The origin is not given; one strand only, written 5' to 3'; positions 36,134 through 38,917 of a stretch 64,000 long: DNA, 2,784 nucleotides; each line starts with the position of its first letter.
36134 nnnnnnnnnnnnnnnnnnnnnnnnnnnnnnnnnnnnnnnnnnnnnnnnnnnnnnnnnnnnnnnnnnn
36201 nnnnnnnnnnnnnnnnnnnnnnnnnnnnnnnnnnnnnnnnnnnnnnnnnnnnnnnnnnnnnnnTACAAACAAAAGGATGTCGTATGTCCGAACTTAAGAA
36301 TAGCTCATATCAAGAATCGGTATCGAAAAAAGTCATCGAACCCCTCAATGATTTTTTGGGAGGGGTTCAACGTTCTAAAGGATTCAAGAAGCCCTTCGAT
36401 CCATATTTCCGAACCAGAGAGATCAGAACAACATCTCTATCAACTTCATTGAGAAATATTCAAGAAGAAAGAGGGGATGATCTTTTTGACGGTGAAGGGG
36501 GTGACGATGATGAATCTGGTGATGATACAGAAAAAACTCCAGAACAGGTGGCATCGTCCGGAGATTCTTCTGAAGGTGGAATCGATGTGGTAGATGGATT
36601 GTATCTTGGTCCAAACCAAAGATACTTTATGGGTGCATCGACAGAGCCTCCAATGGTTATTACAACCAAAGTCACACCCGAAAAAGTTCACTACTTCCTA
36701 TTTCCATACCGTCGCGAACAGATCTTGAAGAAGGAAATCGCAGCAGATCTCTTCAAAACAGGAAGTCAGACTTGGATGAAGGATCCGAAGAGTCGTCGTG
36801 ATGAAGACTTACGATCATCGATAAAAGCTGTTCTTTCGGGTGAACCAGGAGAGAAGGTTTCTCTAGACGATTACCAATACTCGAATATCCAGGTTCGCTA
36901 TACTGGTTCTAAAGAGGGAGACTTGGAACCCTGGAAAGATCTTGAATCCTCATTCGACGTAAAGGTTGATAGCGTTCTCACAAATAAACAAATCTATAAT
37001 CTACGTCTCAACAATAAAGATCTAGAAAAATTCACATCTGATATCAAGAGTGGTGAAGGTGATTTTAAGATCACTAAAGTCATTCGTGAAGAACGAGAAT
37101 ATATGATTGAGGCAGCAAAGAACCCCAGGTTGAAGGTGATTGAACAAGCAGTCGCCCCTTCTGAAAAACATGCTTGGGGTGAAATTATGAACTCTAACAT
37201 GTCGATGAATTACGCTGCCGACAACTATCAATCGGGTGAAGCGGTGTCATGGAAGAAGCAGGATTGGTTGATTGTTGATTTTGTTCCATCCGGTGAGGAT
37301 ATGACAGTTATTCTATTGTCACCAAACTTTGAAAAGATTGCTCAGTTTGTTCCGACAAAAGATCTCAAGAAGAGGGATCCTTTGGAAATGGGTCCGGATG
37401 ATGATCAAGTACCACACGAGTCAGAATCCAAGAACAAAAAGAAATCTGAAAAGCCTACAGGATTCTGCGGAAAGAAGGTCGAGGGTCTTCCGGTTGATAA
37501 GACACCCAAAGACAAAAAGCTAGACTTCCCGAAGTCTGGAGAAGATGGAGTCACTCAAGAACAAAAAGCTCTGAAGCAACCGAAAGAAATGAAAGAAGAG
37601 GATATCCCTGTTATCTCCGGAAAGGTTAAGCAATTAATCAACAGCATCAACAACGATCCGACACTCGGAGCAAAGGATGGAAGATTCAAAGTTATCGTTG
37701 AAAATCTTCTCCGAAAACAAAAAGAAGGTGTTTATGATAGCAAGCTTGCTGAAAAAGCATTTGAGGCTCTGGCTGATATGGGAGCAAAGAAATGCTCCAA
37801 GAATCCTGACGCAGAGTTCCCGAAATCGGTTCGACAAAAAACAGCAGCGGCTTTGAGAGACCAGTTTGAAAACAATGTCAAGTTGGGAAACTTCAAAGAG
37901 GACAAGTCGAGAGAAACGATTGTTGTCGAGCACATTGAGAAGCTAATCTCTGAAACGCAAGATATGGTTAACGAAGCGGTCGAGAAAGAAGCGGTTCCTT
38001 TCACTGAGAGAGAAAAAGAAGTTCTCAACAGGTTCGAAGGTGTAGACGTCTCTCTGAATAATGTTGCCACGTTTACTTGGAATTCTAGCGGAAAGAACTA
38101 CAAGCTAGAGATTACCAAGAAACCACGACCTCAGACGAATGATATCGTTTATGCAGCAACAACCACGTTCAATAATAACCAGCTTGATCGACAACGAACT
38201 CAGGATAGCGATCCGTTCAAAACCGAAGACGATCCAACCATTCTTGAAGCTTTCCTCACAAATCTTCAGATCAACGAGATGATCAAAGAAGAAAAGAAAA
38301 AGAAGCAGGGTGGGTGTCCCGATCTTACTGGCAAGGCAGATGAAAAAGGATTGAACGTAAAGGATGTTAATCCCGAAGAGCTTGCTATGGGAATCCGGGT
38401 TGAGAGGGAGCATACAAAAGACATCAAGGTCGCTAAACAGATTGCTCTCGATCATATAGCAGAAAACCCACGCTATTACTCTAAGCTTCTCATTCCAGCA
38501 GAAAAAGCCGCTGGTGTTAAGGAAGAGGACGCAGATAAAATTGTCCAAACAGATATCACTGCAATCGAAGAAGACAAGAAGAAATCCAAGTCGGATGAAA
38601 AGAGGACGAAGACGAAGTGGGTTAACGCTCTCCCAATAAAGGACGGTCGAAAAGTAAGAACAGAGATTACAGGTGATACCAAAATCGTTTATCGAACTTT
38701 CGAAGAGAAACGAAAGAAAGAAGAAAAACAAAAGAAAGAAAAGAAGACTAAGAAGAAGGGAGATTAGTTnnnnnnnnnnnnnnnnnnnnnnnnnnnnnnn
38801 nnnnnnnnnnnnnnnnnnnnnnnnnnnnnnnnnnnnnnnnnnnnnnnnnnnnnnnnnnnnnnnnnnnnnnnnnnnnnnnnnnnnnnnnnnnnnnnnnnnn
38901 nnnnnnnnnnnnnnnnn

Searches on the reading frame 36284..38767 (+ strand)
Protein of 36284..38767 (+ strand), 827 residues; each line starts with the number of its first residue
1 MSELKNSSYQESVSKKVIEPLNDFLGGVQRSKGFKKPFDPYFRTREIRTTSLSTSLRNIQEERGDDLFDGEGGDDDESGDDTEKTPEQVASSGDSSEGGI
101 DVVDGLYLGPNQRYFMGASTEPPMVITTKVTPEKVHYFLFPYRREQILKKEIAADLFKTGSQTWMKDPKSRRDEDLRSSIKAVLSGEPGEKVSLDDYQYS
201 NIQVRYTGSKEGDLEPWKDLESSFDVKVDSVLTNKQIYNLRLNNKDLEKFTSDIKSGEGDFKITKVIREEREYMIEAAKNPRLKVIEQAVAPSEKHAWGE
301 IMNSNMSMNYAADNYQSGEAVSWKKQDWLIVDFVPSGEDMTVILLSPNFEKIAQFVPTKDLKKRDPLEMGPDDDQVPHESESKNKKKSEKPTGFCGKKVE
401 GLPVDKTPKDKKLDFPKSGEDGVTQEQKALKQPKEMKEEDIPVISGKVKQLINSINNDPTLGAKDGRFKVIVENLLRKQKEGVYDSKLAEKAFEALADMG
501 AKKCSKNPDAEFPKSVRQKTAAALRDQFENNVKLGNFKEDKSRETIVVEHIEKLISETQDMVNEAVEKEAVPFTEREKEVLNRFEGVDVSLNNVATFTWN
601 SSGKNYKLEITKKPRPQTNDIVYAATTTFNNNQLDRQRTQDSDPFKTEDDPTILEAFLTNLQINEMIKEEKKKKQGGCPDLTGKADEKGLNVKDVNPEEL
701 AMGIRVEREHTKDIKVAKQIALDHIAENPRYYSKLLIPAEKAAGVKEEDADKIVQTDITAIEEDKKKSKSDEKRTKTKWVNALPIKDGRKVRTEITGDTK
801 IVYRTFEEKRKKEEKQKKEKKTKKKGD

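Call 10: search_protein_families(library=phrogs, max_evalue=0.001, proteins=[window:36284-38767:+])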
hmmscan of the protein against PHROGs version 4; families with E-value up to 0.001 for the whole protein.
window:36284-38767:+ (827 aa): 0 families

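Call 27: search_protein_families(library=pfam, max_evalue=0.01, proteins=[window:36284-38767:+])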
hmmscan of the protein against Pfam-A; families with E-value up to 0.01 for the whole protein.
window:36284-38767:+ (827 aa): 1 family
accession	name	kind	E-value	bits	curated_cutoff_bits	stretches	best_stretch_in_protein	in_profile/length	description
PF18905.5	DUF5661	-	5.5e-10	39.9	27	1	688-735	8-59/65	Protein of unknown function (DUF5661)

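Call 93: search_solved_structures(query=window:36284-38767:+, max_evalue=0.1)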
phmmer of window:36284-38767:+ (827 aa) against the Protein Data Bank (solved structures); distinct sequences matched with E-value up to 0.1: 0.
